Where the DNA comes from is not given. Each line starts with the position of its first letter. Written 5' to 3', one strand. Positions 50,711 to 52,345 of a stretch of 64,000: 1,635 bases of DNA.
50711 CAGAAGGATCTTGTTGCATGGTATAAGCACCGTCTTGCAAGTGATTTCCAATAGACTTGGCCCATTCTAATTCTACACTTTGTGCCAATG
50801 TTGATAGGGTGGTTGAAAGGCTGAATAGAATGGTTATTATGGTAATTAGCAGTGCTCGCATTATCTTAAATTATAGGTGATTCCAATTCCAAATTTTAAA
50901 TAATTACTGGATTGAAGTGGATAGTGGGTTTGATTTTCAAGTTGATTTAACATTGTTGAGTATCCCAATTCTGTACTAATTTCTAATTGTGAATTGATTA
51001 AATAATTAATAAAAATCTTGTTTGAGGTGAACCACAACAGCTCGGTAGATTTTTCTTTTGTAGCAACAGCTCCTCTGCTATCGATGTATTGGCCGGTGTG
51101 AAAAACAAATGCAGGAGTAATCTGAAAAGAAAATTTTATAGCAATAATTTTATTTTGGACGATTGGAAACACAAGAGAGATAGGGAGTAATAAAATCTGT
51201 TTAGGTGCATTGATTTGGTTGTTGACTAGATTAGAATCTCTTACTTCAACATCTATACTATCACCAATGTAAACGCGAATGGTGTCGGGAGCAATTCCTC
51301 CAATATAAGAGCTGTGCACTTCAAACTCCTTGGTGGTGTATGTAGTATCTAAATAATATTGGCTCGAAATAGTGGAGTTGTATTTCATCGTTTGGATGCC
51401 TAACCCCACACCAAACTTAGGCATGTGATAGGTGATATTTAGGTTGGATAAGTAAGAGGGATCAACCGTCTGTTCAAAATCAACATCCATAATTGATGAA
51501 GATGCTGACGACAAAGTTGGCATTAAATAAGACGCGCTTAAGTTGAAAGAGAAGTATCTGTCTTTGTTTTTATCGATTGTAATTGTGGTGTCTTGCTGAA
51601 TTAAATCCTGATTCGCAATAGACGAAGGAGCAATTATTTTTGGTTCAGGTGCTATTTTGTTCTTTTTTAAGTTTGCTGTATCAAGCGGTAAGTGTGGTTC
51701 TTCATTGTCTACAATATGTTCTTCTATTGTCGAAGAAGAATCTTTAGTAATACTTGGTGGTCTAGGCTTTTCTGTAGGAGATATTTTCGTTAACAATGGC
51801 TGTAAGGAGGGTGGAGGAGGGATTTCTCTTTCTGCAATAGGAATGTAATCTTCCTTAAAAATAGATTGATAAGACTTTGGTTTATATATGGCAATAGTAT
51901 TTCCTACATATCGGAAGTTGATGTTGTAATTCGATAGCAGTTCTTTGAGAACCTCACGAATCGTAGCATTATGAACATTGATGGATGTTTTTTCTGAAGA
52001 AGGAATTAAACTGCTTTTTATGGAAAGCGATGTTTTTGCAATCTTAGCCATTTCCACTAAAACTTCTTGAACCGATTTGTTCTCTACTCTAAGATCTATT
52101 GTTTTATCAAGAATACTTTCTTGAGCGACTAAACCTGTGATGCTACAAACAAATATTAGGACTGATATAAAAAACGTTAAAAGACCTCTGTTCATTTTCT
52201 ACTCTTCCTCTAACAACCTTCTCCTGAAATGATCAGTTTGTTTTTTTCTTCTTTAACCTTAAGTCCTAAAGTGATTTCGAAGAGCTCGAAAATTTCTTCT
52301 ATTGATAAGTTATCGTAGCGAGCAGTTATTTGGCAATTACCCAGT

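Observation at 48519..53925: ECF sigma / FecR anti-sigma / STN-beta-barrel OMP / SBBP T9SS-cargo operon: a cell-surface-signalling module wired to a secreted protein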

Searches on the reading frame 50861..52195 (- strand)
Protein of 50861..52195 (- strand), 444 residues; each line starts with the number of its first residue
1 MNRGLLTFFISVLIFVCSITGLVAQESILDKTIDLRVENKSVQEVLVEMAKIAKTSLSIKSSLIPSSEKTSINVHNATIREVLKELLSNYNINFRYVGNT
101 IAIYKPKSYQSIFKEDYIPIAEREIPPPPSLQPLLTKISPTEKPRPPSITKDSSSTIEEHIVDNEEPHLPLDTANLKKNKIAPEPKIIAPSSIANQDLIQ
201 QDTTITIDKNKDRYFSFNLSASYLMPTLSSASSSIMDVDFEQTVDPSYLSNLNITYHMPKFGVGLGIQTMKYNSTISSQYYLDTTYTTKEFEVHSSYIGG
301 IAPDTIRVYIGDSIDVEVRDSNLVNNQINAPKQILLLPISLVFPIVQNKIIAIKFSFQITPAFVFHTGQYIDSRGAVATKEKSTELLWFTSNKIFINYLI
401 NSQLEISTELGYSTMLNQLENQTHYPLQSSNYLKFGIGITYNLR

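Call 3: search_protein_families(library=pfam, proteins=[window:50861-52195:-], max_evalue=0.1)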
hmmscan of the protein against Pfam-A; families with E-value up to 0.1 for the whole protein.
window:50861-52195:- (444 aa): 1 family
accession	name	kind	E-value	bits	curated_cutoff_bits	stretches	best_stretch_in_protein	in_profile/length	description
PF07660.19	STN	-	1.2e-10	41.4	28.4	1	66-105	12-51/52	Secretin and TonB N terminus short domain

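Call 4: search_protein_families(library=ncbifam, proteins=[window:50861-52195:-], max_evalue=0.1)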
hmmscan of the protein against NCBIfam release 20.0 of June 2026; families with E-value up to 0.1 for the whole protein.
window:50861-52195:- (444 aa): 1 family
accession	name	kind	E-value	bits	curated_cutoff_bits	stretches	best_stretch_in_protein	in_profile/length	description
NF011873.0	PRK15346.1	equivalog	0.005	15.6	524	1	12-109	8-104/499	EscC/YscC/HrcC family type III secretion system outer membrane ring protein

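Call 7: find_homologous_proteins(query=window:50861-52195:-)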
Query window:50861-52195:- (444 aa): 1 proteins with E <= 0.001 among 6834 candidates.
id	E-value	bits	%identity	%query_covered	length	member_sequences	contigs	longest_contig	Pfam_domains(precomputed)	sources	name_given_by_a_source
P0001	4.7e-284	960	100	100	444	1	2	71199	PF07660.20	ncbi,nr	ncbi:MAG: STN domain-containing protein [Flavobacteriales bacterium]|nr:STN domain-containing protei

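Call 9: find_encoding_contigs(protein=P0001, flank=10000, max_places=6)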
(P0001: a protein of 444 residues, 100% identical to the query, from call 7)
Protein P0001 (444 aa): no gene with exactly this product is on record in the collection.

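Call 22: search_protein_representatives(protein=window:50861-52195:-)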
Query: 444 residues. Proteins with E-value up to 0.001 (for the whole library): 152; up to 1e-10: 10; up to 1e-30: 2. The best 150 are listed.
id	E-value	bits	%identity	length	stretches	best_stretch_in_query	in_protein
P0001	1.5e-284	959.6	100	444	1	1-444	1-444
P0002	4.9e-36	141.2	29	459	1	15-443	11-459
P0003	1.4e-22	96.9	26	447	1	8-443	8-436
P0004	1.9e-20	89.9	28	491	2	11-203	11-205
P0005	7.5e-19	84.6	23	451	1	13-441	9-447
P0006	7.9e-18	81.3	27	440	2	16-126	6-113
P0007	4.1e-14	69.0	23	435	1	24-444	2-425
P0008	9.5e-13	64.5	39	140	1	21-116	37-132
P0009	1.2e-12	64.1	36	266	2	14-115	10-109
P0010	5.4e-11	58.8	35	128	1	9-115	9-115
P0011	3.8e-10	56.0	40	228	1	21-124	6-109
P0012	5.5e-10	55.4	36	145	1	9-115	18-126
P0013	3.6e-09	52.8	31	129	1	14-113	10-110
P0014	3.9e-08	49.4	28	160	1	9-110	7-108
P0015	6.6e-08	48.6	37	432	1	14-108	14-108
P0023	3.4e-07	46.3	23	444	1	11-403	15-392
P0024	3.7e-07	46.1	24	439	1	12-430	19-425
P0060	3.9e-05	39.5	24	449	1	4-348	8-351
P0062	4.3e-05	39.3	27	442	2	8-107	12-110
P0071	5.9e-05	38.9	23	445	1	5-441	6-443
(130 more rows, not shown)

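Call 25: search_protein_families(library=pfam, alignment_id=A1, max_evalue=1)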
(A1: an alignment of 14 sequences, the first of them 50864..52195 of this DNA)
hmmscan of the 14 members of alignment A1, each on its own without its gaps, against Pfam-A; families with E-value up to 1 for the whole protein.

A. member 1, window:50864-52195:- (444 aa): 2 families
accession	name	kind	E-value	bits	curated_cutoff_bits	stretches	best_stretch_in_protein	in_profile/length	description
PF07660.19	STN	-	1.2e-10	41.4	28.4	1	66-105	12-51/52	Secretin and TonB N terminus short domain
PF16344.10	FecR_C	-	0.15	12.6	24.4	1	37-103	4-70/70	FecR, C-terminal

B. families by the number of members that match (of 14 scanned): 10 families
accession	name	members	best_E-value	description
PF07660.19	STN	14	1.2e-10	Secretin and TonB N terminus short domain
PF16344.10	FecR_C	11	0.00013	FecR, C-terminal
PF13568.12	OMP_b-brl_2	6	8.1e-07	Outer membrane protein beta-barrel domain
PF13505.12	OMP_b-brl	2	0.0075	Outer membrane protein beta-barrel domain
PF21012.3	DUF6850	2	0.013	Family of unknown function (DUF6850)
PF16816.10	DotD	2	0.089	DotD protein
PF10930.13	DUF2737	1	0.017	Protein of unknown function (DUF2737)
PF24549.1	DUF7602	1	0.02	Domain of unknown function (DUF7602)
PF24992.1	DUF7777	1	0.031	Domain of unknown function (DUF7777)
PF20777.4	KH_SLS1_2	1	0.091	SLS1 protein second KH domain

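Call 28: find_related_loci(query=A2, collection=genome_contigs, flank=7000)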
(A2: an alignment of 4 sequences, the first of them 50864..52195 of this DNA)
Query A2 (444 aa) in genome_contigs; peptide patterns used: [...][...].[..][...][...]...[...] (x = any residue, [..] = any of these).
109 stretches matched a pattern, but none encodes a relative of the query by tblastn (E <= 1e-3).

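Call 29: find_homologous_proteins(query=A1, max_evalue=0.00001)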
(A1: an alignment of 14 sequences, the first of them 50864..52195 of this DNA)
Query A1 (14 sequences) (444 aa, profile of the alignment): 3 proteins with E <= 0.00001 among 8000 candidates.
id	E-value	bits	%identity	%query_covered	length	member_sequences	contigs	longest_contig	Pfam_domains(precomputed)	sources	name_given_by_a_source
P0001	1.6e-129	451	100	100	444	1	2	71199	PF07660.20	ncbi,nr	ncbi:MAG: STN domain-containing protein [Flavobacteriales bacterium]|nr:STN domain-containing protei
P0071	8.7e-105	369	23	98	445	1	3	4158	PF07660.20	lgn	-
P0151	5.3e-8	50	34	15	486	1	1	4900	-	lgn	-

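Call 30: find_encoding_contigs(protein=P0002, flank=8000, max_places=4)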
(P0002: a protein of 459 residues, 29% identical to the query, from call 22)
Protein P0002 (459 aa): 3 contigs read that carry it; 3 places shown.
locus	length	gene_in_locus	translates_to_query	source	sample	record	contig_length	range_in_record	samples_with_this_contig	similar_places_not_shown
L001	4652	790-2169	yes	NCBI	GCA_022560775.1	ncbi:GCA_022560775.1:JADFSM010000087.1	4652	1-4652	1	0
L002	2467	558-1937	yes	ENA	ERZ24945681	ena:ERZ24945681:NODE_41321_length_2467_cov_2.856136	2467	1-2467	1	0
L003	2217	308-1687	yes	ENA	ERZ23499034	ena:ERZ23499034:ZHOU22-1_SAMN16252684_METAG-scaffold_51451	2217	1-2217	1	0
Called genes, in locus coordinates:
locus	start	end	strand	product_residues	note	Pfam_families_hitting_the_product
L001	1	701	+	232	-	PF04773:FecR, PF16344:FecR_C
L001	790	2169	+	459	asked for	PF07660:STN (faint), PF13568:OMP_b-brl_2 (weak)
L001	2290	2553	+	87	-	-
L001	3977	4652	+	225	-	?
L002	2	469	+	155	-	?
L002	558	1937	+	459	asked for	PF07660:STN (faint), PF13568:OMP_b-brl_2 (weak)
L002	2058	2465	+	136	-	?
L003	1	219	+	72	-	?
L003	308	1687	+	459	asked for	PF07660:STN (faint), PF13568:OMP_b-brl_2 (weak)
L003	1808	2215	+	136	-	?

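Call 31: find_encoding_contigs(protein=P0071, flank=8000, max_places=4)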
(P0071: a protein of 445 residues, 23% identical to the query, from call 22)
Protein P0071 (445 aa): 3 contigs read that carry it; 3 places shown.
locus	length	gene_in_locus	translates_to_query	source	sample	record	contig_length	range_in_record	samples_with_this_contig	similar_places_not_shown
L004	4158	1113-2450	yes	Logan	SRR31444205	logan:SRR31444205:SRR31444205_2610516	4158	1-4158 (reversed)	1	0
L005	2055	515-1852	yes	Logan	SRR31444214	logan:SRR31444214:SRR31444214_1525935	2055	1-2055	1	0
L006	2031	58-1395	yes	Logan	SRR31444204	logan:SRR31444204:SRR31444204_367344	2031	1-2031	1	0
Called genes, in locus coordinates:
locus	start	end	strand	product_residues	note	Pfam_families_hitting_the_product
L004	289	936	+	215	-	-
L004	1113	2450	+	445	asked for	PF07660:STN (faint)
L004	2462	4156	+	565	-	?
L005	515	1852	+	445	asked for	PF07660:STN (faint)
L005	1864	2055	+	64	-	?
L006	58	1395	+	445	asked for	PF07660:STN (faint)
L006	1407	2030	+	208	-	?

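Call 33: find_encoding_contigs(protein=P0003, flank=8000, max_places=3)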
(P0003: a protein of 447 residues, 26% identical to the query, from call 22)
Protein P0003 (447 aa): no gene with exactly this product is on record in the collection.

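Call 34: find_encoding_contigs(protein=P0005, flank=8000, max_places=3)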
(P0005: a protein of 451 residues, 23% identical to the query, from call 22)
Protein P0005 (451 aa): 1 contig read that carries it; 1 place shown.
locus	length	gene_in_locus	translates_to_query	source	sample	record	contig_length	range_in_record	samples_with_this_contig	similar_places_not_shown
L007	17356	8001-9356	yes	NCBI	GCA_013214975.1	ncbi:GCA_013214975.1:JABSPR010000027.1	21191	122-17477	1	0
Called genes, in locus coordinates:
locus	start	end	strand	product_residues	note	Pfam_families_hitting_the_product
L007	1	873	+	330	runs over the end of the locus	PF00474:SSF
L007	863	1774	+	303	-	PF13593:SBF_like, PF01758:SBF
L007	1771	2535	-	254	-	PF01381:HTH_3, PF12844:HTH_19, PF13560:HTH_31 (weak), PF00717:Peptidase_S24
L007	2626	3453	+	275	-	PF02586:SRAP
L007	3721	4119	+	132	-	PF00072:Response_reg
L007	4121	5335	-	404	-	PF00278:Orn_DAP_Arg_deC, PF02784:Orn_Arg_deC_N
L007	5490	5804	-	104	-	-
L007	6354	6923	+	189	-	PF07638:Sigma70_ECF (faint), PF04542:Sigma70_r2, PF08281:Sigma70_r4_2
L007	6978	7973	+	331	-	PF04773:FecR, PF16344:FecR_C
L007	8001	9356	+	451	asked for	PF07660:STN (faint)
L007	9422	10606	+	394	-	PF18962:Por_Secre_tail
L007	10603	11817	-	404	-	PF01134:GIDA (faint), PF03486:HI0933_like, PF07992:Pyr_redox_2, PF22780:HI0933_like_1st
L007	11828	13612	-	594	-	PF00488:MutS_V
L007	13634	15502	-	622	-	PF04055:Radical_SAM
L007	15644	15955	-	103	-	PF00072:Response_reg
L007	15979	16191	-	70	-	-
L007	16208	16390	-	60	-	-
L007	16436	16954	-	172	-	PF01627:Hpt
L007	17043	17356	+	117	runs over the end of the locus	-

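Call 35: find_encoding_contigs(protein=P0007, flank=8000, max_places=3)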
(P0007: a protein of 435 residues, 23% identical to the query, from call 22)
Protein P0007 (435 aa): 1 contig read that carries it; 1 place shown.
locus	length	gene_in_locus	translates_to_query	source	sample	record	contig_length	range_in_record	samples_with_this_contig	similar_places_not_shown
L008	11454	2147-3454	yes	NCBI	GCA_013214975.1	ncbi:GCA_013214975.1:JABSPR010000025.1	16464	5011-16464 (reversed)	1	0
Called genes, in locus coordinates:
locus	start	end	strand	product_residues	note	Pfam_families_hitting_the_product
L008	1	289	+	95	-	PF00202:Aminotran_3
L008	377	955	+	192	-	PF07638:Sigma70_ECF, PF04542:Sigma70_r2, PF08281:Sigma70_r4_2, PF04545:Sigma70_r4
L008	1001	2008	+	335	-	PF04773:FecR, PF16344:FecR_C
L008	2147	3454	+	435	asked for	PF07660:STN (faint)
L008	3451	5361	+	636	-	PF18962:Por_Secre_tail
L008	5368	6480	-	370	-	PF00144:Beta-lactamase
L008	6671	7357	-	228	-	PF13568:OMP_b-brl_2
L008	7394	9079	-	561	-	-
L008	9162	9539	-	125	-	PF00072:Response_reg (weak)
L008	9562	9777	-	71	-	PF02518:HATPase_c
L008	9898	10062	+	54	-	-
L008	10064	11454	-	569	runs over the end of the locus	PF00916:Sulfate_transp, PF01740:STAS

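Call 36: find_encoding_contigs(protein=P0023, flank=8000, max_places=3)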
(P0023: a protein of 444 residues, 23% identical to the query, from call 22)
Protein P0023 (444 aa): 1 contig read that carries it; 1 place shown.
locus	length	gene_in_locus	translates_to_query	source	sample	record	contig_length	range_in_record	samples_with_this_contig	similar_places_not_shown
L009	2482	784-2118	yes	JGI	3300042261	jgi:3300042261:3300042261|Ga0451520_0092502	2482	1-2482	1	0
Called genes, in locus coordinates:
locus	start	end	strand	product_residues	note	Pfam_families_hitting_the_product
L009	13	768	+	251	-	PF04773:FecR, PF16344:FecR_C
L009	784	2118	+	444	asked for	PF07660:STN (weak)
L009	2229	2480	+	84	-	?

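Call 37: find_encoding_contigs(protein=P0024, flank=8000, max_places=3)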
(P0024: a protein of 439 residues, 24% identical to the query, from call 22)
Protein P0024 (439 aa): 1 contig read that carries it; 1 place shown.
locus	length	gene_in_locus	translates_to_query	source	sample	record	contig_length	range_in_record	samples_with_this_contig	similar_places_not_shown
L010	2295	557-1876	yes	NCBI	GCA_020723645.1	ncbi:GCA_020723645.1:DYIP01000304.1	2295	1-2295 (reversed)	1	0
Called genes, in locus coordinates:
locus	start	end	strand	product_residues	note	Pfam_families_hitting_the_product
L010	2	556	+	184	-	?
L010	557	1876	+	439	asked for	PF07660:STN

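Call 39: predict_structure(alignment_id=A1)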
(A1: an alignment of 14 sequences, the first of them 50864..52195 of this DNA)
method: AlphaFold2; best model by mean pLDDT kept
length: 444 residues; sequences in the alignment: 14
mean_pLDDT: 70.7   pTM: 0.45
mean pLDDT of the five models: 70.7, 69.4, 69.0, 68.1, 61.9
residues with pLDDT >= 90: 98; 70-90: 177; 50-70: 58; < 50: 111
segments of 3 or more residues with pLDDT < 50: 18-25, 120-208, 298-300, 307-310, 421-423
pLDDT, mean of each block of 10 residues (from residue 1): 70 60 55 86 85 76 72 87 88 76 76 65 41 37 38 33 36 36 36 32 40 89 89 80 89 93 95 87 74 52 48 69 85 91 89 94 80 81 78 94 92 82 56 94 88
secondary structure, 60 per line:
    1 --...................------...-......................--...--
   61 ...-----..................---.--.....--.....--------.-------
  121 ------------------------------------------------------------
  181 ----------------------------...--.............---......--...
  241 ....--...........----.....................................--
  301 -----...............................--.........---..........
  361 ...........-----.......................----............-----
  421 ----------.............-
elements in order: H3-21 E32-41 H42-53 E56-58 E69-78 H79-86 E93-97 E100-104 E214-226 E230-235 E238-244 E247-257 E262-298 E306-336 E339-347 E351-371 E377-399 E404-415 E431-443

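Call 42: search_protein_families(library=pfam, proteins=[L007:9422-10606:+, L008:3451-5361:+, L004:2462-4156:+, L001:2290-2553:+, L001:3977-4651:+, L004:289-936:+, L002:2058-2465:+, L009:2229-2480:+], max_evalue=0.01)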
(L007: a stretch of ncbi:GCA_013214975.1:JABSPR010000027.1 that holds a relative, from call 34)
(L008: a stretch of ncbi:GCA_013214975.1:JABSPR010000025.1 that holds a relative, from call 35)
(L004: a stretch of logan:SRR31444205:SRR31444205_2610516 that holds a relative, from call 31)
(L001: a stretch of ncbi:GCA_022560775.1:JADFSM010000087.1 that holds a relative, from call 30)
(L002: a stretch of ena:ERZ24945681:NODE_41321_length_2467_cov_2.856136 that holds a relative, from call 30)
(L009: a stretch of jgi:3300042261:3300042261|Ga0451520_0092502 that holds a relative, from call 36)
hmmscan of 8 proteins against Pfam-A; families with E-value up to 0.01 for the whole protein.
L007:9422-10606:+ (394 aa): 2 families
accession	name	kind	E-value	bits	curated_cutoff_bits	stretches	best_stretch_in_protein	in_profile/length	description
PF18962.6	Por_Secre_tail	-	2.3e-10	41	27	1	327-391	1-74/75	Secretion system C-terminal sorting domain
PF07210.18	DUF1416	-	0.0034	17.7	23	1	216-257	20-61/97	Protein of unknown function (DUF1416)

L008:3451-5361:+ (636 aa): 4 families
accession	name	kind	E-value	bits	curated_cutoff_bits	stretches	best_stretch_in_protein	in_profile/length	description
PF18962.6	Por_Secre_tail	-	5.2e-16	59.1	27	1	562-632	2-74/75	Secretion system C-terminal sorting domain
PF17210.9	SdrD_B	-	6e-05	23.6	29.7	1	460-504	20-64/112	SdrD B-like domain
PF13585.12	CHU_C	-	0.00023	21.6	27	1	561-627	7-78/86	CHU_C Type IX secretion signal domain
PF13620.12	CarboxypepD_reg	-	0.0024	18.6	32.3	0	452-509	1-59/82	Carboxypeptidase regulatory-like domain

L004:2462-4156:+ (565 aa): 2 families
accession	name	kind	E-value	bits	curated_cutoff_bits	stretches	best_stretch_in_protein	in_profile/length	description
PF01839.29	FG-GAP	-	8.1e-28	96.3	22.1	3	182-221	2-37/37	FG-GAP repeat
PF13517.12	FG-GAP_3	-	8.3e-20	71.6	26.9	2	59-135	1-60/61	FG-GAP-like repeat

L001:2290-2553:+ (87 aa): 0 families

L001:3977-4651:+ (225 aa): 2 families
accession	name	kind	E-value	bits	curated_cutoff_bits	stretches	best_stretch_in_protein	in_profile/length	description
PF24807.1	WD40_CDC20-Fz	-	5.6e-05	23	200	1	50-148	71-169/292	CDC20/Fizzy WD40 domain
PF12799.13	LRR_4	-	0.0036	18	27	0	86-121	3-40/44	Leucine Rich repeats (2 copies)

L004:289-936:+ (215 aa): 1 family
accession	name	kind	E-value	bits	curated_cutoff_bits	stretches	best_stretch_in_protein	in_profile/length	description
PF01453.30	B_lectin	-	0.0064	17.4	32.4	0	106-164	17-75/105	D-mannose binding lectin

L002:2058-2465:+ (136 aa): 2 families
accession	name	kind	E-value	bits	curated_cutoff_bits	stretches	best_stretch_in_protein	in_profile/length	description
PF12799.13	LRR_4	-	0.0006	20.4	27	0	82-104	13-36/44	Leucine Rich repeats (2 copies)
PF23952.1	LRR_EndoS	-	0.0063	17.2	27.9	0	70-99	23-52/116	Endo-beta-N-acetylglucosaminidase EndoS LRR domain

L009:2229-2480:+ (84 aa): 0 families

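Call 53: find_encoding_contigs(protein=P0060, flank=7000, max_places=3)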
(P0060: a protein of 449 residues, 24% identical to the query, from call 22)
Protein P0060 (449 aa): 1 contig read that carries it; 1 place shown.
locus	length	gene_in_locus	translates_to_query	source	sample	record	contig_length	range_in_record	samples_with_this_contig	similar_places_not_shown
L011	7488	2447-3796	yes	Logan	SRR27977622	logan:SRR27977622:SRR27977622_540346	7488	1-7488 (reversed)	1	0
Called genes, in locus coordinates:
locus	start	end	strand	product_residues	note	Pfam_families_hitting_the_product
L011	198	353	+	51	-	-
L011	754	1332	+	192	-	PF07638:Sigma70_ECF (faint), PF04542:Sigma70_r2 (weak), PF08281:Sigma70_r4_2, PF04545:Sigma70_r4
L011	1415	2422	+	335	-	PF04773:FecR, PF16344:FecR_C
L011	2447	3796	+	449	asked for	PF07660:STN (weak), PF13568:OMP_b-brl_2 (faint)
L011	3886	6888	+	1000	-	PF13229:Beta_helix, PF05048:NosD, PF13229:Beta_helix, PF13620:CarboxypepD_reg (faint)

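Call 54: find_encoding_contigs(protein=P0062, flank=7000, max_places=3)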
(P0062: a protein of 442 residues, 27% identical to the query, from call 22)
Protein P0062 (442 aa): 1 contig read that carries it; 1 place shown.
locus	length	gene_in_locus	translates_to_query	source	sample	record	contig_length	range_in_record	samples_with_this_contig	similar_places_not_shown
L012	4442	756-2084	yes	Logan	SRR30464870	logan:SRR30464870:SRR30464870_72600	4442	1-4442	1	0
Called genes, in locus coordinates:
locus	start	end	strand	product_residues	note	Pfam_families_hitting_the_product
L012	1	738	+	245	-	?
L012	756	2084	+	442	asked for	PF07660:STN (faint)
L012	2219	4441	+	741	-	?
